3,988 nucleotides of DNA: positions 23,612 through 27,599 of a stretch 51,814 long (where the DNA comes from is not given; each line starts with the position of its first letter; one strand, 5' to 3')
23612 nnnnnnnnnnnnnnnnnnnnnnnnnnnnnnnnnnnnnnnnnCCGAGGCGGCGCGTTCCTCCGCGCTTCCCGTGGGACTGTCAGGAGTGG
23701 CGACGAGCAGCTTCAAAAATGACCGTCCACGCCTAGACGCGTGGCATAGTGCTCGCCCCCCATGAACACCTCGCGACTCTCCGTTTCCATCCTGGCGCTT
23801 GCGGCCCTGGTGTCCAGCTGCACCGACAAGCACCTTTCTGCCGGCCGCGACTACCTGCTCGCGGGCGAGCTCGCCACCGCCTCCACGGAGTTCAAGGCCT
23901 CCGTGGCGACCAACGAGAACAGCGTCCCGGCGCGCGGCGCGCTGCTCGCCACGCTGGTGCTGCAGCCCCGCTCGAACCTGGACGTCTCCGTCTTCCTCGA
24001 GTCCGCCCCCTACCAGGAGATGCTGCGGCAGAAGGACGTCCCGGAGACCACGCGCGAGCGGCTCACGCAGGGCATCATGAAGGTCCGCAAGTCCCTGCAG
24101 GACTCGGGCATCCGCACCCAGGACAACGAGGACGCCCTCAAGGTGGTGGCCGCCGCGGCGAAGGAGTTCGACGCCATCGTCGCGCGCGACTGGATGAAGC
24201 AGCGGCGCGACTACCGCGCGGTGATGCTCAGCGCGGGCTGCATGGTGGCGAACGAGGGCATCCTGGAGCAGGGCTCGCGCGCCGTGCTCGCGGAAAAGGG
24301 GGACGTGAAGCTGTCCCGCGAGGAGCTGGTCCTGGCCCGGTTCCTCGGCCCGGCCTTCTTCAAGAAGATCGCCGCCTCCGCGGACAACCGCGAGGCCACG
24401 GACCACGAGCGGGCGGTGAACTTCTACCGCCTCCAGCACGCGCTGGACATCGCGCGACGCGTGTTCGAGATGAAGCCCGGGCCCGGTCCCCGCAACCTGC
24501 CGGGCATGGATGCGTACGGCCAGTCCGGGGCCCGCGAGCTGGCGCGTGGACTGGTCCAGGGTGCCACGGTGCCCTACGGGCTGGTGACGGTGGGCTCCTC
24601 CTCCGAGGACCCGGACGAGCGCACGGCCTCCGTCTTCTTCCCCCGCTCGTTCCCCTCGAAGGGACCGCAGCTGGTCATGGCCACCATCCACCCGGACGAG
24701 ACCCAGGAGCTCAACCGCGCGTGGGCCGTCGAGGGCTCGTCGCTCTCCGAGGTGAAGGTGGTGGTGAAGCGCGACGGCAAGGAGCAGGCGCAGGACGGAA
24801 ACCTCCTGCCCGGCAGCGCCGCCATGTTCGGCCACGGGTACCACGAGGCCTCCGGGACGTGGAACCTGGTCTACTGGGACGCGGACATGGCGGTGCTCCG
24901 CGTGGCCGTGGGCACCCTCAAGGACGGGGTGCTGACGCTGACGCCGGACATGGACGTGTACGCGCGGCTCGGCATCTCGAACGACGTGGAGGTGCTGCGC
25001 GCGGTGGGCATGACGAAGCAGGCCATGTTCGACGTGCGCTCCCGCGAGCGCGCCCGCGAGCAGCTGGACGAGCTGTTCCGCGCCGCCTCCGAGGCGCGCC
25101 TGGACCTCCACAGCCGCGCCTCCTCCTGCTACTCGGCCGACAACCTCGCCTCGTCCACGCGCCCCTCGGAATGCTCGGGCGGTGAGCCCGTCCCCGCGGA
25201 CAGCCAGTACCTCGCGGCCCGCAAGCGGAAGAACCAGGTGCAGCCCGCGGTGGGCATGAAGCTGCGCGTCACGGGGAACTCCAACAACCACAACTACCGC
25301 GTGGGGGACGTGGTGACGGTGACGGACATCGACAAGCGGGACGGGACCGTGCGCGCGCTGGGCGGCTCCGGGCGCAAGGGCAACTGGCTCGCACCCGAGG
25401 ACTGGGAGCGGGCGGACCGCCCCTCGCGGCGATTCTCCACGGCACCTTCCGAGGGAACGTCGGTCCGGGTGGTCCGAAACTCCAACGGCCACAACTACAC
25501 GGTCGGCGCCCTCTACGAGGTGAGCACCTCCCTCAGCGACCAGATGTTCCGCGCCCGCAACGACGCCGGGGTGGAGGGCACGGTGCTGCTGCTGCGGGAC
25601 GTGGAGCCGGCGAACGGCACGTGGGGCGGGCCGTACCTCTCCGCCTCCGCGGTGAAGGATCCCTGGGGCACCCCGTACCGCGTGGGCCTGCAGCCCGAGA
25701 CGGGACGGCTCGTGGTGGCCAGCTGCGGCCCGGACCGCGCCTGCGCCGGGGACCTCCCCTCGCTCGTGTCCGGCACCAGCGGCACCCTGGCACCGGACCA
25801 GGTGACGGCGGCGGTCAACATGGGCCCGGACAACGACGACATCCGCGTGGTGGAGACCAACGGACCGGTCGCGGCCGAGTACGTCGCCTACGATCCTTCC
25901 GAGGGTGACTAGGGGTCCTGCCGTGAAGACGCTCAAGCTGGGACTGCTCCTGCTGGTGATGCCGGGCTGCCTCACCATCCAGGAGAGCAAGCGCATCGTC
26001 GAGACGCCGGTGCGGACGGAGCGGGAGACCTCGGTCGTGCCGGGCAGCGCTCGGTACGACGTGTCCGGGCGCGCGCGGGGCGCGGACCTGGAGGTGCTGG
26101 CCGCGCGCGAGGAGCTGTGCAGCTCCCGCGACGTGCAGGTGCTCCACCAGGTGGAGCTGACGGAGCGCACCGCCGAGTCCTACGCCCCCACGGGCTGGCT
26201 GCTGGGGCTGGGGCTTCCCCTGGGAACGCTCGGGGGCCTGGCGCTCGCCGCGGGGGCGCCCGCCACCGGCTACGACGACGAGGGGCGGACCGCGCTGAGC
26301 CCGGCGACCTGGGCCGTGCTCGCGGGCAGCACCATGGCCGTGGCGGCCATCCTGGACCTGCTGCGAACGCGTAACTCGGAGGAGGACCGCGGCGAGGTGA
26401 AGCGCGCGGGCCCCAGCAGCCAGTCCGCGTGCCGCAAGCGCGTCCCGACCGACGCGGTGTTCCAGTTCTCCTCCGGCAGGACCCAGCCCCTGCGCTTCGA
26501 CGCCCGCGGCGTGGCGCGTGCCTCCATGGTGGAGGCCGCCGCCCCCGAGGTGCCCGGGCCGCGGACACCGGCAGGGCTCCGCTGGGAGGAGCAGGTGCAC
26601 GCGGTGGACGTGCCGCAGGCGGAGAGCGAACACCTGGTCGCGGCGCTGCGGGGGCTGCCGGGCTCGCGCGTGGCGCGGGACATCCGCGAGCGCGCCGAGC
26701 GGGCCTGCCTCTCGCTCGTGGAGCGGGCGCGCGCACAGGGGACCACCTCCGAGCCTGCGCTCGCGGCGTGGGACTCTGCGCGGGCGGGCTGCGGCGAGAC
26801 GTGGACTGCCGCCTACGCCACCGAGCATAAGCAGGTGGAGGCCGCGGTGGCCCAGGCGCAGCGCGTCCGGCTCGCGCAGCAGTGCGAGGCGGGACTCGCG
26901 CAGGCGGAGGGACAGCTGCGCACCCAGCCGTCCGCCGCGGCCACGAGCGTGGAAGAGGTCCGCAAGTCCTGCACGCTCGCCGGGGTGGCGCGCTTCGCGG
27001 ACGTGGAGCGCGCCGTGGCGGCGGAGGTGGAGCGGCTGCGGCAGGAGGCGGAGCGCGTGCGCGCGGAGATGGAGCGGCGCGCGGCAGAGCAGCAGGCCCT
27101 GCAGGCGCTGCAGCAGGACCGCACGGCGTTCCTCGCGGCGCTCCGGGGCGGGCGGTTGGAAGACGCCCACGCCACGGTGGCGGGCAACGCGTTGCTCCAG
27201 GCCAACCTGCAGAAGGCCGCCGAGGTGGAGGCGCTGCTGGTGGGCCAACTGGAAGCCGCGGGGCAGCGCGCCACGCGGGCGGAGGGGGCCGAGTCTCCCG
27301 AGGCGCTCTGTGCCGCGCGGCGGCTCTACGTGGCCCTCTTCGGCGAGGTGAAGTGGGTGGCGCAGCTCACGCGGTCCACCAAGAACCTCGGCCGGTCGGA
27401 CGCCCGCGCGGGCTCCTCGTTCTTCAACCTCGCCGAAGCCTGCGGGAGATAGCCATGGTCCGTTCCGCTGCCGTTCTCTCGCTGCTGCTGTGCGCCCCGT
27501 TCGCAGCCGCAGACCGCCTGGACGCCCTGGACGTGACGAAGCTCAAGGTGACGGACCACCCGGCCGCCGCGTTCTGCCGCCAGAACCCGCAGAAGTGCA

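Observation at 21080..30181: Tight five-gene cluster of only exported proteins and lipoproteins of unknown families, bracketed by two paralogues: best candidate for an undescribed envelope or extracellular system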

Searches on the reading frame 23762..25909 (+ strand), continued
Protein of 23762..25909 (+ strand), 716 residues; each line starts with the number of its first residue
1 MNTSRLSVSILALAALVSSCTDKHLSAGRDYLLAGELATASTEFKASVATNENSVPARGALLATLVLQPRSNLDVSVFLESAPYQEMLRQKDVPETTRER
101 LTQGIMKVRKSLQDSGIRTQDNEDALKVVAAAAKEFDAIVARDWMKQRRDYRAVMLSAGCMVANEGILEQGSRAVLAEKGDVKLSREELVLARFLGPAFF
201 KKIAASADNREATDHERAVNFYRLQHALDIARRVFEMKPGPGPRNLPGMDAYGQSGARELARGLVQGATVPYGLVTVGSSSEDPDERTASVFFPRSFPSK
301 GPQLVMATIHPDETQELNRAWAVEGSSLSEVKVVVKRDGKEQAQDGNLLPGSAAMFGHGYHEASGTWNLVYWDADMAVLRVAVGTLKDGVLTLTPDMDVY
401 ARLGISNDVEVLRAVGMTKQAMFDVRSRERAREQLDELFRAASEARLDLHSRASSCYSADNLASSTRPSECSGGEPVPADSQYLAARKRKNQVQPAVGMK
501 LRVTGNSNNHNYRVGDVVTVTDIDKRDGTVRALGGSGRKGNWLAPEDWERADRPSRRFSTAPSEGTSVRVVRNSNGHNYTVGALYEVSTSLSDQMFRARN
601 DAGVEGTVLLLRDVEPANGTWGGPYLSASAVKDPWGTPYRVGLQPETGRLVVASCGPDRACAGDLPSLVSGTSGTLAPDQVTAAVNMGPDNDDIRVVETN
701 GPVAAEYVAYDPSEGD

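Call 72: fold_search(model_id=the predicted structure, library=pdb)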
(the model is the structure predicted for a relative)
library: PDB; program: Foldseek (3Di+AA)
matches with E <= 10: 461; with E <= 0.001: 3
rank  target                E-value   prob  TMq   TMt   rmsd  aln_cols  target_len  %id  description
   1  9qeq_Z                1.4e-04  0.95  0.10  0.13  27.0       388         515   12  Structure of the transcribing Pol II-DSIF-SPT6-U1 snRNP complex (released 2025-07-09)
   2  5ohq                  1.9e-04  1.00  0.08  0.40   9.5       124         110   14  Crystal structure of the KOW6-KOW7 domain of human DSIF (released 2017-09-13)
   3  9l8y                  2.9e-04  1.00  0.08  0.32  10.5       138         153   19  Crystal structure of HERC2 (released 2025-11-05)
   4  8i0p_K                1.3e-03  0.98  0.09  0.17  41.0       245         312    9  The cryo-EM structure of human pre-Bact complex (released 2024-07-31)
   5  5oik_Z                1.5e-03  1.00  0.08  0.11  17.6       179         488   12  Structure of an RNA polymerase II-DSIF transcription elongation complex (released 2017-09-13)
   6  9wms_W                1.6e-03  1.00  0.09  0.11  13.7       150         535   10  Co-transcriptional histone H3K36 methylation complex containing RNA polymerase II elongation complex, Set2, and the up (released 2025-12-24)
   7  9coj_MODEL_1_A        2.1e-03  1.00  0.08  0.40  11.4       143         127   11  SH3-like tandem domain of human KIN protein (released 2024-07-31)
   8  9f0z_H                2.1e-03  1.00  0.09  0.11  11.0       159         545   13  CryoEM structure of the F plasmid relaxosome with truncated TraI1-863 in its TE mode, derived from the ss-27_+8ds+9_+1 (released 2025-06-04)
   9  7pks_Z                3.2e-03  1.00  0.08  0.18  18.7       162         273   12  Structural basis of Integrator-mediated transcription regulation (released 2021-12-08)
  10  8uha_Z                3.5e-03  1.00  0.08  0.11  19.3       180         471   13  Structure of paused transcription complex Pol II-DSIF-NELF - tilted (released 2024-03-20)
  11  9rze_Z                3.7e-03  1.00  0.08  0.11  19.6       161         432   12  State 2 MAP 3 RNA Pol II activated elongation complex with SETD2 bound to proximal upstream H3 (released 2026-03-18)
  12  9fyx_Z                3.7e-03  0.99  0.07  0.10  20.5       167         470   15  Influenza A/H7N9 polymerase pre-cleavage cap-snatching complex (released 2025-07-16)
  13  2ckk                  3.9e-03  1.00  0.09  0.40   9.7       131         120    9  High resolution crystal structure of the human kin17 C-terminal domain containing a kow motif (released 2006-10-04)
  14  7oky_Z                4.3e-03  1.00  0.08  0.13  17.5       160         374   12  Structure of active transcription elongation complex Pol II-DSIF-ELL2-EAF1(composite structure) (released 2021-07-14)
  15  9f10_H                4.3e-03  1.00  0.09  0.11  11.1       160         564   14  CryoEM structure of the F plasmid relaxosome with TraI in its TE mode, without accessory protein TraM. Derived from th (released 2025-06-04)
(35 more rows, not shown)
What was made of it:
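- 25244..25606 (+): g3 residues 495-615: two ~55-aa repeats (G-x-[LV]-RV-x-x-NSN-x-HNY-x-[VL]-[GA]) with a tandem SH3-like/KOW/Tudor barrel fold. Foldseek PDB hits: 5ohq KOW6-7, 9coj and 2ckk kin17 SH3-like tandem, 53BP1 tandem Tudor, E 2e-4 to 4e-3 (call 72).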

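Call 77: search_protein_families(library=pfam, proteins=[L002:471-1298:+, L002:1311-1649:+, L002:1-471:+, L001:1159-1578:+], max_evalue=1)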
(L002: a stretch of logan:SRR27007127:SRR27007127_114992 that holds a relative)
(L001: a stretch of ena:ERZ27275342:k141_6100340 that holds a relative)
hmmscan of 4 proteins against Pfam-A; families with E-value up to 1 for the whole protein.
L002:471-1298:+ (276 aa): 0 families

L002:1311-1649:+ (113 aa): 3 families
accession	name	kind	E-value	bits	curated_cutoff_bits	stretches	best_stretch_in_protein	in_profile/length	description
PF06008.19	Laminin_I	-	0.035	14.3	34.6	1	66-110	166-210/259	Laminin Domain I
PF04508.17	Pox_A_type_inc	-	0.1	12.9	21.4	1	75-91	3-19/23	Viral A-type inclusion protein repeat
PF09602.15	PhaP_Bmeg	-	0.66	10.4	28.3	1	4-27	14-37/168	Polyhydroxyalkanoic acid inclusion protein (PhaP_Bmeg)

L002:1-471:+ (156 aa): 0 families

L001:1159-1578:+ (140 aa): 0 families

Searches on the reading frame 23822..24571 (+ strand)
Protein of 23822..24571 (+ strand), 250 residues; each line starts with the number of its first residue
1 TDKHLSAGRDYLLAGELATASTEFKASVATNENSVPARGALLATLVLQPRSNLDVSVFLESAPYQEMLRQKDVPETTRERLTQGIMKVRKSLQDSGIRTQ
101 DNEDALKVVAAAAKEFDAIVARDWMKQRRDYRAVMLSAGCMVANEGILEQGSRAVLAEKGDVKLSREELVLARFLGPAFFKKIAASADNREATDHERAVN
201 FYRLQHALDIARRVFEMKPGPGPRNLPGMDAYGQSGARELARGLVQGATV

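Call 83: search_protein_families(library=pfam, proteins=[window:23822-24571:+], max_evalue=10)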
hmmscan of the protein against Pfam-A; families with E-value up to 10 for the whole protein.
seq(250 aa): 2 families
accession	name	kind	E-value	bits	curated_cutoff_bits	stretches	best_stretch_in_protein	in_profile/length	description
PF18065.6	PatG_C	-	0.18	12.3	25.9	1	178-214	13-48/115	PatG C-terminal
PF13428.12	TPR_14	-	0.22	12.8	23.5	0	6-41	6-41/44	Tetratricopeptide repeat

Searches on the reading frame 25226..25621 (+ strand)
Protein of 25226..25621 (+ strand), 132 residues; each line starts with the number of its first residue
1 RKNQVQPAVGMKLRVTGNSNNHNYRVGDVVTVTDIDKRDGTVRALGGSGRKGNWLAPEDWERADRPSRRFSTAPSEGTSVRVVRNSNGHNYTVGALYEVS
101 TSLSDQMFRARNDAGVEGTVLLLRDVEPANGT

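Call 83: search_protein_families(library=pfam, proteins=[window:25226-25621:+], max_evalue=10)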
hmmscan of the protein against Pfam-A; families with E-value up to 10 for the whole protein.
seq(132 aa): 2 families
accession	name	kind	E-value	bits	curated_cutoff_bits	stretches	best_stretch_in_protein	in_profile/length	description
PF22639.1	Gp18_dom_I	-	0.07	13.6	27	1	14-36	5-27/93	Tail sheath protein Gp18-like domain I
PF18571.6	VWA_3_C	-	0.81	10.1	25.8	1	32-44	18-31/47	von Willebrand factor type A C-terminal domain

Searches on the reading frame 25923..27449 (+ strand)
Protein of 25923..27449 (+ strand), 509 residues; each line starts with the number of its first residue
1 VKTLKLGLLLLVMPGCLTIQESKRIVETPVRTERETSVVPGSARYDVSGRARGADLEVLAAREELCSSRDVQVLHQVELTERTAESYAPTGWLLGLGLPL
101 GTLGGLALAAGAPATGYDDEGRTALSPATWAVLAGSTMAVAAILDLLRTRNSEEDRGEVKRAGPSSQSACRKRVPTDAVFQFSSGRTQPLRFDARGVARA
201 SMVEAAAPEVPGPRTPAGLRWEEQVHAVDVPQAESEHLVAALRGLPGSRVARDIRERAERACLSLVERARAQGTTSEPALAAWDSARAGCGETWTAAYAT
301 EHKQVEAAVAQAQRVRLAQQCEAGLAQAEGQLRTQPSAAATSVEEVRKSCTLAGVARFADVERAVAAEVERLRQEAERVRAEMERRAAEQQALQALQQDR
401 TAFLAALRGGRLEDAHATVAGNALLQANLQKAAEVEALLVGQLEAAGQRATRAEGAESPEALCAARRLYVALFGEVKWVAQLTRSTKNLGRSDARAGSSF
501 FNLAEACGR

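Call 5: search_protein_families(library=pfam, proteins=[window:25923-27449:+], max_evalue=1)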
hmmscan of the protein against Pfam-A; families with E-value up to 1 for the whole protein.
window:25923-27449:+ (509 aa): 0 families

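Call 6: search_protein_families(library=ncbifam, proteins=[window:25923-27449:+], max_evalue=1)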
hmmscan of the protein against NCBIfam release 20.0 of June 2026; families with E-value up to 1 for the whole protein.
window:25923-27449:+ (509 aa): 0 families

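Call 40: find_homologous_proteins(query=window:25923-27449:+)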
Query window:25923-27449:+ (509 aa): 2 proteins with E <= 0.001 among 8000 candidates.
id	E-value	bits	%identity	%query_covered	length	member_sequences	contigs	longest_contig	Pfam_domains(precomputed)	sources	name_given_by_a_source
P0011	0.0e+0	1061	100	100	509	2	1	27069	-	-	-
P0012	3.7e-231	786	75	97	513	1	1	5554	-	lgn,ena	-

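Call 56: search_protein_families(library=padloc, proteins=[window:25923-27449:+], max_evalue=0.1)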
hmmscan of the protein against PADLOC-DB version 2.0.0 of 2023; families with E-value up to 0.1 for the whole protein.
window:25923-27449:+ (509 aa): 0 families

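Call 57: search_protein_families(library=phrogs, proteins=[window:25923-27449:+], max_evalue=0.1)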
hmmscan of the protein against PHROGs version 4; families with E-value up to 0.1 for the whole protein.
window:25923-27449:+ (509 aa): 0 families

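Call 93: search_solved_structures(query=window:25923-27449:+, max_evalue=1)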
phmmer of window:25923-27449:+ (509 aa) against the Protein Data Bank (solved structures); distinct sequences matched with E-value up to 1: 0.

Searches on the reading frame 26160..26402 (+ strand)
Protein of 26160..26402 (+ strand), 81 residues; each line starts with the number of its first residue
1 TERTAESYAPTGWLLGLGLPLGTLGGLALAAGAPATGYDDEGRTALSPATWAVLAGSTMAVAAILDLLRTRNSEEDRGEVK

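Call 83: search_protein_families(library=pfam, proteins=[window:26160-26402:+], max_evalue=10)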
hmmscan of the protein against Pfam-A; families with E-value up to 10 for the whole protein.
seq(81 aa): 2 families
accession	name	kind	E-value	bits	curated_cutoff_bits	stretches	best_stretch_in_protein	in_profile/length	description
PF07484.17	Collar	-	0.04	14.3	24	1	45-67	9-31/57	Phage Tail Collar Domain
PF00746.26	Gram_pos_anchor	-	7.5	7.1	20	1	52-74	20-42/43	LPXTG cell wall anchor motif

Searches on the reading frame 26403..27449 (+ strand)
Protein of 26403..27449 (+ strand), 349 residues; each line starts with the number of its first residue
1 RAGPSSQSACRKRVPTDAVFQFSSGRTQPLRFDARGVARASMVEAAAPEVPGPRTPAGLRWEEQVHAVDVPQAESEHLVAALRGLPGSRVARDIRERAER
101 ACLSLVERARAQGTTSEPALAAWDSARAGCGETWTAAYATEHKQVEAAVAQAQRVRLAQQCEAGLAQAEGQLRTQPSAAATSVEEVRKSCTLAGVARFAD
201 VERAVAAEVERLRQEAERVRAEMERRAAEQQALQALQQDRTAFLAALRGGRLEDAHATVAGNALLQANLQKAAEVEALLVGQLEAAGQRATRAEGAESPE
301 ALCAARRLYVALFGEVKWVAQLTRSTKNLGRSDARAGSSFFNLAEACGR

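Call 83: search_protein_families(library=pfam, proteins=[window:26403-27449:+], max_evalue=10)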
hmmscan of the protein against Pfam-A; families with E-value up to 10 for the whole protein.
seq(349 aa): 1 family
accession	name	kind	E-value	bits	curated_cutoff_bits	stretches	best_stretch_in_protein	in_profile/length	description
PF06098.16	Radial_spoke_3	-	0.11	12.3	26.4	1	198-241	105-148/229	Radial spoke protein 3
